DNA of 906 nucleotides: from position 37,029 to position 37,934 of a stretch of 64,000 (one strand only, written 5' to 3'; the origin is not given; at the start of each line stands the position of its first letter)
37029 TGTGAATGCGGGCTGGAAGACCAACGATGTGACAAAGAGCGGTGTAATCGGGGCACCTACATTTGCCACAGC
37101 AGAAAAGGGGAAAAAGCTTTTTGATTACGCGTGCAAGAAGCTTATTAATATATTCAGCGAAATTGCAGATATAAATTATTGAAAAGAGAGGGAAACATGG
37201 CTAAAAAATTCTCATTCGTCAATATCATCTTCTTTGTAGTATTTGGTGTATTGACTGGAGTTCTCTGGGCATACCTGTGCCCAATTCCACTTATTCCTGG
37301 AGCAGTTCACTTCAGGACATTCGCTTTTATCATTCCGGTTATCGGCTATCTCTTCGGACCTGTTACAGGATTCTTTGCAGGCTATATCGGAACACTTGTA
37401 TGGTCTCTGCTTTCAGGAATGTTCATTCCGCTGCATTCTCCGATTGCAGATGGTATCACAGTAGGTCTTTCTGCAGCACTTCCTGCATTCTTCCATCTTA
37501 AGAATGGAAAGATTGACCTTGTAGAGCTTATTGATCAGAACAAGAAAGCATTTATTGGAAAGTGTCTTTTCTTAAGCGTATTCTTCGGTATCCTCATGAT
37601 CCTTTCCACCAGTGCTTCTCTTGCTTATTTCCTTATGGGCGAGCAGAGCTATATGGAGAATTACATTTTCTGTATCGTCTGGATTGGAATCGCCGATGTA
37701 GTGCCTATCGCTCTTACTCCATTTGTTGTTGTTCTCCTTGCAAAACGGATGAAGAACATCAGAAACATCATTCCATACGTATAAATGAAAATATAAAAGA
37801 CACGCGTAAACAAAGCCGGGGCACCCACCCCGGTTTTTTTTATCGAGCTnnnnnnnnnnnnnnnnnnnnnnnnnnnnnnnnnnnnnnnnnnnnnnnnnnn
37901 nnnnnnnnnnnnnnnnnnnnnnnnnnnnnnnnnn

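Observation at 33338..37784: ECF importer operon encoding an Apt-like phosphoribosyltransferase and a creatininase/ArfB-family hydrolase: candidate undescribed base-salvage system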

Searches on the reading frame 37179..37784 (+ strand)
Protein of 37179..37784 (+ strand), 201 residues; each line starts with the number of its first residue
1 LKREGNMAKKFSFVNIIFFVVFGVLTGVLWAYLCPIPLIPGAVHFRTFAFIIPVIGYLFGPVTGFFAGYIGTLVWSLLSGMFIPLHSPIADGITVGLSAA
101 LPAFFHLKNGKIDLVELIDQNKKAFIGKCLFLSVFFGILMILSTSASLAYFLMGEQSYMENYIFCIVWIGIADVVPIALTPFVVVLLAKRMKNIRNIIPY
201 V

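Call 3: search_protein_families(library=pfam, proteins=[window:37179-37784:+], max_evalue=0.01)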
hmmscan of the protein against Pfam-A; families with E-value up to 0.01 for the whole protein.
window:37179-37784:+ (201 aa): 1 family
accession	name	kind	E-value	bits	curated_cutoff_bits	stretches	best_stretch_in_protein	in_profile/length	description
PF07155.17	ECF-ribofla_trS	-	0.00056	20.4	26.7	1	32-152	22-147/172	ECF-type riboflavin transporter, S component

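Call 4: search_protein_families(library=ncbifam, proteins=[window:37179-37784:+], max_evalue=0.01)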
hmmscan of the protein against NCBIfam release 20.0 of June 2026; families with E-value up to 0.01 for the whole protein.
window:37179-37784:+ (201 aa): 1 family
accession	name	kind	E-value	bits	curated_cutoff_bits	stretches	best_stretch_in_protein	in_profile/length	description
NF010182.0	PRK13661.1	equivalog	0.0057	16.5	99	0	21-145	15-138/183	ECF-type riboflavin transporter substrate-binding protein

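Call 16: find_homologous_proteins(query=window:37197-37784:+)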
Query window:37197-37784:+ (195 aa): 232 proteins with E <= 0.001 among 580 candidates; the best 120 are listed.
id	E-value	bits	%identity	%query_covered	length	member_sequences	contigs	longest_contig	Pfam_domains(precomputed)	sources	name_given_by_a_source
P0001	9.2e-115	399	96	100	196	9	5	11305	-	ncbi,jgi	jgi:energy-coupling factor transport system substrate-specific component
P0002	3.4e-98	345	87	100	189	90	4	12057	-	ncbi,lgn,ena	-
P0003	2.6e-95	336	82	100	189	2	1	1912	-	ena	-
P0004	3.7e-94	332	81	99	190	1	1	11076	-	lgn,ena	-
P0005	4.7e-92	325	78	100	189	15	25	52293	-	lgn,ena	-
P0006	9.9e-92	324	79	99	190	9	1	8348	-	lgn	-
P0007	1.0e-91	324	81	99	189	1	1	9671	-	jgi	-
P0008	3.1e-91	323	77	100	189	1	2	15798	-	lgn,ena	-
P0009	1.2e-90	321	80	99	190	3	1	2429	-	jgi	-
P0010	2.5e-89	316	78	99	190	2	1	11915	-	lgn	-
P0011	2.7e-89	316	80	99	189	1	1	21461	-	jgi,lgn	-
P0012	3.2e-89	316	77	100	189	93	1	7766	-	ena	-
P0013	4.1e-89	316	80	99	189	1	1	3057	-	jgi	-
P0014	4.2e-89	316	78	98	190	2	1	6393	-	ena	-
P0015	1.5e-88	314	77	99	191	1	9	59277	-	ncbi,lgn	-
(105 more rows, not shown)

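Call 18: find_related_loci(query=A1, collection=genome_contigs, flank=8000)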
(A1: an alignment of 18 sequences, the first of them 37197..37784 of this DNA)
Query A1 (195 aa) in genome_contigs; peptide patterns used: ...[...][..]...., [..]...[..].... (x = any residue, [..] = any of these).
98 stretches matched a pattern; 77 encode a relative of the query (tblastn E <= 1e-3); 77 distinct loci.
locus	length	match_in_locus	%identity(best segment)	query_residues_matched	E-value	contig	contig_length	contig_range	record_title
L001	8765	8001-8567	87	1-195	4e-104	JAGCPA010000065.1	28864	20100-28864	MAG: Spirochaetia bacterium isolate RGIG9992 Yak_Reticulum-4__c595063, whole genome shotgun sequence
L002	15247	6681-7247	87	1-195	7e-104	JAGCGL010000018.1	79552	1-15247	MAG: Spirochaetia bacterium isolate RGIG9769 Yak_Omasum-5__c202260, whole genome shotgun sequence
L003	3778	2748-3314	87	1-195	2e-104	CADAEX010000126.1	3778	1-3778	MAG: uncultured Spirochaetaceae bacterium isolate RUG13243 genome assembly, contig: RUG13243_asm_126, whole genome shotg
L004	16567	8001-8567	85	1-195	9e-103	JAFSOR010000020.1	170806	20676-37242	MAG: Spirochaetia bacterium isolate RGIG3334 Goat_Reticulum-6__c403737, whole genome shotgun sequence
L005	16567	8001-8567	85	1-195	1e-102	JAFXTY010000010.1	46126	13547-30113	MAG: Spirochaetia bacterium isolate RGIG6743 Sheep_Rumen-3__c181187, whole genome shotgun sequence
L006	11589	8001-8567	80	1-195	6e-99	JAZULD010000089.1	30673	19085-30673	MAG: Acetatifactor sp. isolate T1900045247_TH20190017.MAGScoT_cleanbin_000092 SGB_5669_k141_4135249, whole genome shotgu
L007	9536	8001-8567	79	1-195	5e-97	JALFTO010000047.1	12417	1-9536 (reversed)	MAG: Lachnospiraceae bacterium isolate SUG999 k141_50412, whole genome shotgun sequence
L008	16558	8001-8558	80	3-195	4e-96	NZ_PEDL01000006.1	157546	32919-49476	Sporanaerobium hydrogeniformans strain XHS1971 NODE_6_length_157546_cov_108.266, whole genome shotgun sequence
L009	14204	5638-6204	78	1-195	3e-95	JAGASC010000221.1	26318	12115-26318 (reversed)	MAG: Roseburia sp. isolate RGIG8723 Water_deer_Colon-4__c195908, whole genome shotgun sequence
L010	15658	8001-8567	78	1-195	4e-95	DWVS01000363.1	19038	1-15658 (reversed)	MAG TPA_asm: Candidatus Eisenbergiella intestinigallinarum isolate ChiBcec1-1630 ChiBcec1__C96067_L19038_SAMN08009753, w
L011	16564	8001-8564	77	2-195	6e-94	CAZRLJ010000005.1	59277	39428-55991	MAG TPA_asm: uncultured Acutalibacter sp. isolate SRP287540_co1_237 genome assembly, contig: NODE_435_length_59277_cov_1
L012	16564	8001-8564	79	1-195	5e-94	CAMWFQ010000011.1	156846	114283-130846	MAG TPA_asm: uncultured Lachnospiraceae bacterium isolate SRR13528209_bin.12_metawrap_v1.3_MAG genome assembly, contig:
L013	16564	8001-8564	78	1-195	7e-94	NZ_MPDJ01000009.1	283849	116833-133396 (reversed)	Eisenbergiella tayi strain DSM 26961 scaffold9, whole genome shotgun sequence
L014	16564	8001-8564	78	1-195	2e-93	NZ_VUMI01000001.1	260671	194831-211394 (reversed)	Eisenbergiella porci strain WCA-389-WT-23B seq1, whole genome shotgun sequence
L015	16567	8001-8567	77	1-195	2e-93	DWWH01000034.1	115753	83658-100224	MAG TPA_asm: Candidatus Eisenbergiella intestinipullorum isolate CHK177-9469 CHK177__C77773_L115753_SAMEA5754821, whole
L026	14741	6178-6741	76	3-195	3e-88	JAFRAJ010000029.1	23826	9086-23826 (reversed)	MAG: Oscillospiraceae bacterium isolate RGIG2315 Goat_Duodenum.Co__c772199, whole genome shotgun sequence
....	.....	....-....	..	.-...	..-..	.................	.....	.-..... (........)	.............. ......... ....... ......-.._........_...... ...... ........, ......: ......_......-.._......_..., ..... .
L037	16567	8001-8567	74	1-195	4e-83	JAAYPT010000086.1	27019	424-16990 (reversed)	MAG: Clostridiales bacterium isolate AS22ysBPME_279 165833_AS22, whole genome shotgun sequence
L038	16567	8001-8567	74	1-195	3e-82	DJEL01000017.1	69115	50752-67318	MAG TPA_asm: Lachnospiraceae bacterium UBA5899 UBA5899_contig_2863, whole genome shotgun sequence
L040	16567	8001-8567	73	1-195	2e-79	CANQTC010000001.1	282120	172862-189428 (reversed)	MAG: uncultured Coprococcus sp. isolate Lapin-026__bin103 genome assembly, contig: Lapin-026__NODE_11_length_282120_cov_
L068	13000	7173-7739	61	3-195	5e-69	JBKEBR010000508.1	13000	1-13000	MAG: Oscillospiraceae bacterium isolate VLC_067 c_000004031908, whole genome shotgun sequence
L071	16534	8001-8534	46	8-194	2e-45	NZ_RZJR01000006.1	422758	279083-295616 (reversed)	Cohnella sp. AR92 Contig_48, whole genome shotgun sequence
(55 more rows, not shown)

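Call 23: search_protein_families(library=pfam, proteins=[L037:219-2057:+, L037:2039-2722:+, L037:2753-3352:+, L037:3381-4163:+, L037:4153-5349:+, L071:59-1465:+, L071:1413-2507:+, L071:2500-3444:+, L071:4048-4602:+, L071:8599-9162:+], max_evalue=0.001)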
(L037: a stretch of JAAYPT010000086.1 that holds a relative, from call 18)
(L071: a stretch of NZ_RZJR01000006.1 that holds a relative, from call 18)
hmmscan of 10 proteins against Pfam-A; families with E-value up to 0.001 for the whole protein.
L037:219-2057:+ (612 aa): 3 families
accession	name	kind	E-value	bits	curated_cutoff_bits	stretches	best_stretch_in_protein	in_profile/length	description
PF13382.11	Adenine_deam_C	-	6.5e-58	195.3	27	1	427-594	2-167/169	Adenine deaminase C-terminal domain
PF01979.26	Amidohydro_1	-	4.5e-32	112.1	25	1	78-373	1-345/345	Amidohydrolase family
PF07969.17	Amidohydro_3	-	1.5e-14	54.8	29.7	2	314-373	402-471/472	Amidohydrolase family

L037:2039-2722:+ (227 aa): 1 family
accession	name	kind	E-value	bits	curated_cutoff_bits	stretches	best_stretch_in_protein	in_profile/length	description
PF04199.19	Cyclase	-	3.3e-31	108.8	23.1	1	6-168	1-142/142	Putative cyclase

L037:2753-3352:+ (199 aa): 1 family
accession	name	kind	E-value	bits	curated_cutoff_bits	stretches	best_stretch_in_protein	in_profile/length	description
PF09347.15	DUF1989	-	3.5e-51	173.6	27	1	9-171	3-168/168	Domain of unknown function (DUF1989)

L037:3381-4163:+ (260 aa): 1 family
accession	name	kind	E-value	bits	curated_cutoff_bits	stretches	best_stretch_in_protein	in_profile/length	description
PF02633.19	Creatininase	-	8.3e-68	228.8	31.3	1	10-251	5-237/238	Creatinine amidohydrolase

L037:4153-5349:+ (398 aa): 3 families
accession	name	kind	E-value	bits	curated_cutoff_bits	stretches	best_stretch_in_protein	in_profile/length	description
PF01546.33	Peptidase_M20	-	1.2e-34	120.5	24.6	1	77-390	2-205/206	Peptidase family M20/M25/M40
PF07687.19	M20_dimer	-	6.3e-16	58.7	21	1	182-267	2-84/107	Peptidase dimerisation domain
PF04389.22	Peptidase_M28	-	9.8e-10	38.9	21.3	1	67-173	6-93/193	Peptidase family M28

L071:59-1465:+ (468 aa): 2 families
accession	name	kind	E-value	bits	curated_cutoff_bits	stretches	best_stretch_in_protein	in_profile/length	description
PF00005.33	ABC_tran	-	4.4e-37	128.2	25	2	1-123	28-137/137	ABC transporter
PF13304.12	AAA_21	-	0.00035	21.2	27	1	87-152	230-298/304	AAA domain, putative AbiEii toxin, Type IV TA system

L071:1413-2507:+ (364 aa): 1 family
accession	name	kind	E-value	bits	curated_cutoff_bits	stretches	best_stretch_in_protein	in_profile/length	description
PF02653.21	BPD_transp_2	-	3.8e-36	125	26.8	1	69-342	4-268/269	Branched-chain amino acid transport system / permease component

L071:2500-3444:+ (314 aa): 1 family
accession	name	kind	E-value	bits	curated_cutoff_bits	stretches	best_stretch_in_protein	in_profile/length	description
PF02653.21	BPD_transp_2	-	4.7e-32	111.6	26.8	1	14-288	2-266/269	Branched-chain amino acid transport system / permease component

L071:4048-4602:+ (184 aa): 1 family
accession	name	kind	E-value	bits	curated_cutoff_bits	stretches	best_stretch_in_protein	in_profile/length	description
PF00857.26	Isochorismatase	-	3e-48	164.7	27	1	5-178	2-173/175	Isochorismatase domain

L071:8599-9162:+ (187 aa): 1 family
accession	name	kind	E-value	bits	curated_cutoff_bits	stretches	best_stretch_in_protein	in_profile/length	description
PF02441.25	Flavoprotein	-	1.9e-45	154.8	22.7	1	1-169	1-160/162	Flavoprotein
